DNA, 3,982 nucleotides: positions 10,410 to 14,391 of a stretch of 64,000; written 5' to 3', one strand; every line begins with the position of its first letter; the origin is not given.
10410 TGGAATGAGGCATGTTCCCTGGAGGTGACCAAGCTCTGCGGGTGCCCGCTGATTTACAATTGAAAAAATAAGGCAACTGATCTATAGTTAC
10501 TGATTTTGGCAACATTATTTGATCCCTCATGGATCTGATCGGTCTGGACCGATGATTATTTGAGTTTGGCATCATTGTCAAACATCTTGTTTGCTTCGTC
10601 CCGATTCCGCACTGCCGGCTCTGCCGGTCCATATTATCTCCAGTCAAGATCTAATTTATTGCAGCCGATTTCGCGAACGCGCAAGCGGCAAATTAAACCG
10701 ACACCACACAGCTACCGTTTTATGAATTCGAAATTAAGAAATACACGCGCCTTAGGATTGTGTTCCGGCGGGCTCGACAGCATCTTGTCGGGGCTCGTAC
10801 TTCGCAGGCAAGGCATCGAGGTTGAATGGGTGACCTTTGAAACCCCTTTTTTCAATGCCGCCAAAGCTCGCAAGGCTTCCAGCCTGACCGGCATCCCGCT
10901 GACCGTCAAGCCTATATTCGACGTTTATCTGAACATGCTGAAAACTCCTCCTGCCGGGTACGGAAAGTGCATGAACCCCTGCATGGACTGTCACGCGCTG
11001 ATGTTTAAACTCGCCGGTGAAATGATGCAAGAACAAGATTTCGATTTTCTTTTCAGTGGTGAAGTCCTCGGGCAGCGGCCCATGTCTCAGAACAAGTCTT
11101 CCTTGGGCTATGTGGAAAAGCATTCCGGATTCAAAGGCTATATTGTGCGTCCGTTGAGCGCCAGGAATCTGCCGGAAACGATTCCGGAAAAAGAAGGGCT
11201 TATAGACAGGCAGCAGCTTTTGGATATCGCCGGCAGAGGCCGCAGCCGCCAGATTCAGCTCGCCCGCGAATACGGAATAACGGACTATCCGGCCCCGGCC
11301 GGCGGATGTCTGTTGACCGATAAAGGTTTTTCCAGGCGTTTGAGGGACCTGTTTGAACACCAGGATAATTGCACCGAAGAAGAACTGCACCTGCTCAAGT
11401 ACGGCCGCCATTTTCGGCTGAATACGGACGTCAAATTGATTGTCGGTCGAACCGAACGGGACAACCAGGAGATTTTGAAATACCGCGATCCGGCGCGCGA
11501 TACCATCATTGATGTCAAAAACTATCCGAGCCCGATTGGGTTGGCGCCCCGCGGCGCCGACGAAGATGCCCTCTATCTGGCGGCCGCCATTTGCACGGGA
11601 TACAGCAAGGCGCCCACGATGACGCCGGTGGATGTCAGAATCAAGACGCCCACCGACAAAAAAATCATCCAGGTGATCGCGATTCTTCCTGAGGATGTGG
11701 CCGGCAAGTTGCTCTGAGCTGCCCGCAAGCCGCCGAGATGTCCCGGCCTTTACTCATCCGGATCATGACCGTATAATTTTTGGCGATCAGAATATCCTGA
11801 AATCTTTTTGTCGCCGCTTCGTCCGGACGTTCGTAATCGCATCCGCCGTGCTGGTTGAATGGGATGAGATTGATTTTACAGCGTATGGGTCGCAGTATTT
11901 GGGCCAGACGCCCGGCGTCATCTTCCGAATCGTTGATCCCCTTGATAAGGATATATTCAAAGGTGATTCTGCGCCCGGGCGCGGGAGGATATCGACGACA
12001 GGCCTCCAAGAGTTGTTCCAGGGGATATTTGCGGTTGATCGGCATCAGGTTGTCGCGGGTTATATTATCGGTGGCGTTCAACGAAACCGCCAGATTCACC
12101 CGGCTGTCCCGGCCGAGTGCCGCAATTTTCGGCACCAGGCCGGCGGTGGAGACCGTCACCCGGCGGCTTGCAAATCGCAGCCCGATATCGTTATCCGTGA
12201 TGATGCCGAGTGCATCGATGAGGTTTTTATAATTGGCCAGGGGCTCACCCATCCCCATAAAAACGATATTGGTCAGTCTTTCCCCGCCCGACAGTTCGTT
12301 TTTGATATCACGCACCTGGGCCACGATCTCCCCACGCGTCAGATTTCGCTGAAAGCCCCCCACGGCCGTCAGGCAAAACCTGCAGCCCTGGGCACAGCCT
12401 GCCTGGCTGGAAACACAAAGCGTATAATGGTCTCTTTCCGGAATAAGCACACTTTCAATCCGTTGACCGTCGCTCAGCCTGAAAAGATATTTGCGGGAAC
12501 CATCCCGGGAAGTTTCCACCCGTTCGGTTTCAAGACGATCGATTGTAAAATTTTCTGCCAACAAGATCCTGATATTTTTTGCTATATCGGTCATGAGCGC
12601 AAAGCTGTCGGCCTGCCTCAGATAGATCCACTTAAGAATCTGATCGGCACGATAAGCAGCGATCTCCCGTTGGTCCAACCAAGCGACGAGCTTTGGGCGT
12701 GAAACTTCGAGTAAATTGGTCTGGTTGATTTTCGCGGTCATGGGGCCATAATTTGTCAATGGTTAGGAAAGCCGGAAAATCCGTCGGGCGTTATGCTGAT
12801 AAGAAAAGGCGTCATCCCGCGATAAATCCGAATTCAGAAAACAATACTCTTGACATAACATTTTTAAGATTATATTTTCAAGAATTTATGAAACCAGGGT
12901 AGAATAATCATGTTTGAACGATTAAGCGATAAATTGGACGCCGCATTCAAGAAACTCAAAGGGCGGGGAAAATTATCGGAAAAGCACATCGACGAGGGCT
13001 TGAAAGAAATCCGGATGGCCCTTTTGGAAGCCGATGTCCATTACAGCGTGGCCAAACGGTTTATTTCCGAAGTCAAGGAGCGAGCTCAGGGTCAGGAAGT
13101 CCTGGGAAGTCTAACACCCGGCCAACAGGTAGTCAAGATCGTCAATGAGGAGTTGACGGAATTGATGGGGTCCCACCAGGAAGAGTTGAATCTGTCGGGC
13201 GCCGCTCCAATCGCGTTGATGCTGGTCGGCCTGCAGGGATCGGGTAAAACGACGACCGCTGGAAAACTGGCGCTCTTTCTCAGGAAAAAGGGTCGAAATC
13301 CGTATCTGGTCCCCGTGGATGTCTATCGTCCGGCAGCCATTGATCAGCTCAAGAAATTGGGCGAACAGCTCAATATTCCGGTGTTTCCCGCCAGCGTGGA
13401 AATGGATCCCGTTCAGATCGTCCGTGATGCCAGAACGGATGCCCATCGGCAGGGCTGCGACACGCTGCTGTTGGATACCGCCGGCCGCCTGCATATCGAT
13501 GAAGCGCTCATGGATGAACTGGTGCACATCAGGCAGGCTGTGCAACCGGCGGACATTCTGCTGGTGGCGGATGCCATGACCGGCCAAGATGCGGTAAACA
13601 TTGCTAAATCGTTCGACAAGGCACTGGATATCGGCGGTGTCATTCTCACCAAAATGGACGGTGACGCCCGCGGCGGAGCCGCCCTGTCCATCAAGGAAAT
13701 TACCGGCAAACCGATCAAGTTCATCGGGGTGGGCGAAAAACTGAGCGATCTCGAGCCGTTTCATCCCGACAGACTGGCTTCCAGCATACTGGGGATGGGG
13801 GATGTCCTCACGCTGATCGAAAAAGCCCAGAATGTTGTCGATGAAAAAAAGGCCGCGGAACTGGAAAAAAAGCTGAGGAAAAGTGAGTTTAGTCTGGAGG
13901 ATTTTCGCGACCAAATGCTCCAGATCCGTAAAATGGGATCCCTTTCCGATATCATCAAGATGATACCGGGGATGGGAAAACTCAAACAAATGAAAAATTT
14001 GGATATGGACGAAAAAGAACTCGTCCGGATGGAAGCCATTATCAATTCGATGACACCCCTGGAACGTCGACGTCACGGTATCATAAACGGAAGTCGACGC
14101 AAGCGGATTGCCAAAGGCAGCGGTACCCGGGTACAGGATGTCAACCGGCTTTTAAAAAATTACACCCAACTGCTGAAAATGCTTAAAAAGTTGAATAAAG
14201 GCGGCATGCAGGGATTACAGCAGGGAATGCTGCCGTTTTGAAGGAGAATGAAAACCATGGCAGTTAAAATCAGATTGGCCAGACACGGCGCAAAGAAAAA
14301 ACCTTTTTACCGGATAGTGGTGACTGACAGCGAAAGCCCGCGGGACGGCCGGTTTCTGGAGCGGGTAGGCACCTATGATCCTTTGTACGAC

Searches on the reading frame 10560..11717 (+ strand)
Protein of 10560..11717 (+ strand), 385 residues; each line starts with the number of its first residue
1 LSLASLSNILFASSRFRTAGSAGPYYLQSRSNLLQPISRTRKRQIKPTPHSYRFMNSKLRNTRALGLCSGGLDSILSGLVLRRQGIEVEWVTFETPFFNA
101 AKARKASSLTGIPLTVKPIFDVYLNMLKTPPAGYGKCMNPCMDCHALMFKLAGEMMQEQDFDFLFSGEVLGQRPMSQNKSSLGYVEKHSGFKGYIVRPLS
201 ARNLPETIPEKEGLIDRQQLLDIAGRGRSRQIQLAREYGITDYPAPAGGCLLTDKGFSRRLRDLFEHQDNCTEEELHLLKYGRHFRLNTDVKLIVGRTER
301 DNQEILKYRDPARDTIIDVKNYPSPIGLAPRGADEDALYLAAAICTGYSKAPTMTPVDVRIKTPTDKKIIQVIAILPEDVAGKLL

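Call 63: search_protein_families(library=pfam, proteins=[window:10560-11717:+])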
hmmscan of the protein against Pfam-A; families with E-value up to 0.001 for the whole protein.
window:10560-11717:+ (385 aa): 2 families
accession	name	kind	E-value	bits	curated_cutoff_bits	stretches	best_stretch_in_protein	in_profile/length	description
PF18297.6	NFACT-R_2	-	3.4e-18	66.1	26.9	1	282-379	1-99/104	NFACT protein RNA binding domain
PF02568.20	ThiI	-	2e-06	28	20.5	1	63-199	5-144/197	Thiamine biosynthesis protein (ThiI)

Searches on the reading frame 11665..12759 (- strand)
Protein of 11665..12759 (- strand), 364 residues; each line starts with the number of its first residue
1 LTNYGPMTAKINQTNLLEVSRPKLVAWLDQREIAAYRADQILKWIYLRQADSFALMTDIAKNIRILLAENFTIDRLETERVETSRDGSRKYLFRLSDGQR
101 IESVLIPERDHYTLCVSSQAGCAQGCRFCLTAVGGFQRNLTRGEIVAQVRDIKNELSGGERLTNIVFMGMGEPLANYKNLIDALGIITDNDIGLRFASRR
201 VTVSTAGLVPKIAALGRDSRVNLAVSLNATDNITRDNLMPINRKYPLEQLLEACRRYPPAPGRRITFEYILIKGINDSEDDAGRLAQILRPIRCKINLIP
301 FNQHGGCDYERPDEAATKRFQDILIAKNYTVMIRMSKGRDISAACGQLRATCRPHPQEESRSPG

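Call 63: search_protein_families(library=pfam, proteins=[window:11665-12759:-])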
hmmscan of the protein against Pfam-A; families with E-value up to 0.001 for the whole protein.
window:11665-12759:- (364 aa): 2 families
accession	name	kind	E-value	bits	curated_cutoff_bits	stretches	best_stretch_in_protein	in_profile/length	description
PF04055.27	Radical_SAM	-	3.6e-16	60.2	29.5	1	117-281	2-161/166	Radical SAM superfamily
PF21016.3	RlmN_N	-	9.7e-16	57.7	24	1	14-73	1-60/60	Ribosomal RNA large subunit methyltransferase N-terminal domain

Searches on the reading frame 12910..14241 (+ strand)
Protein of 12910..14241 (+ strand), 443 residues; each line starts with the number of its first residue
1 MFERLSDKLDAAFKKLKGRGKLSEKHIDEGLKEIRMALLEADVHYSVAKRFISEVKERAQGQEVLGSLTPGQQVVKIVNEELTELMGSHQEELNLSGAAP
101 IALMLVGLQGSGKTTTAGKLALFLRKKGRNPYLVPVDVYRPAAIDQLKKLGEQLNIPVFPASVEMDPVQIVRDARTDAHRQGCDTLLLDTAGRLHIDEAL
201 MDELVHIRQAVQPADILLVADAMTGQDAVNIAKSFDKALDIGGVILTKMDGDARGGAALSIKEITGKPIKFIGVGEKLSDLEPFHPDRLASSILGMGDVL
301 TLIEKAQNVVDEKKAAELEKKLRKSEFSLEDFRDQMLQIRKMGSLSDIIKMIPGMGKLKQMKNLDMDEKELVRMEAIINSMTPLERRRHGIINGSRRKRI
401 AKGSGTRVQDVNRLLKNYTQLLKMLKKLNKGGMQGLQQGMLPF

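Call 63: search_protein_families(library=pfam, proteins=[window:12910-14241:+])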
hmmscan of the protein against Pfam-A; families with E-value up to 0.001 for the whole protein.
window:12910-14241:+ (443 aa): 5 families
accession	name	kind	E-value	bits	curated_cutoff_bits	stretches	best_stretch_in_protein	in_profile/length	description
PF00448.28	SRP54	-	2.4e-75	252.9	22.7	1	102-295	3-196/196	SRP54-type protein, GTPase domain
PF02978.25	SRP_SPB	-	3.3e-34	117.6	27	1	326-425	1-91/91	Signal peptide binding domain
PF02881.24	SRP54_N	-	2.1e-23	82.7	22.4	1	5-82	1-75/75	SRP54-type protein, helical bundle domain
PF01656.29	CbiA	-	3.6e-05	24.2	25.4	1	110-256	9-90/125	CobQ/CobB/MinD/ParA nucleotide binding domain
PF13401.12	AAA_22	-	6.1e-05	23.8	27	1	103-217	8-119/130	AAA domain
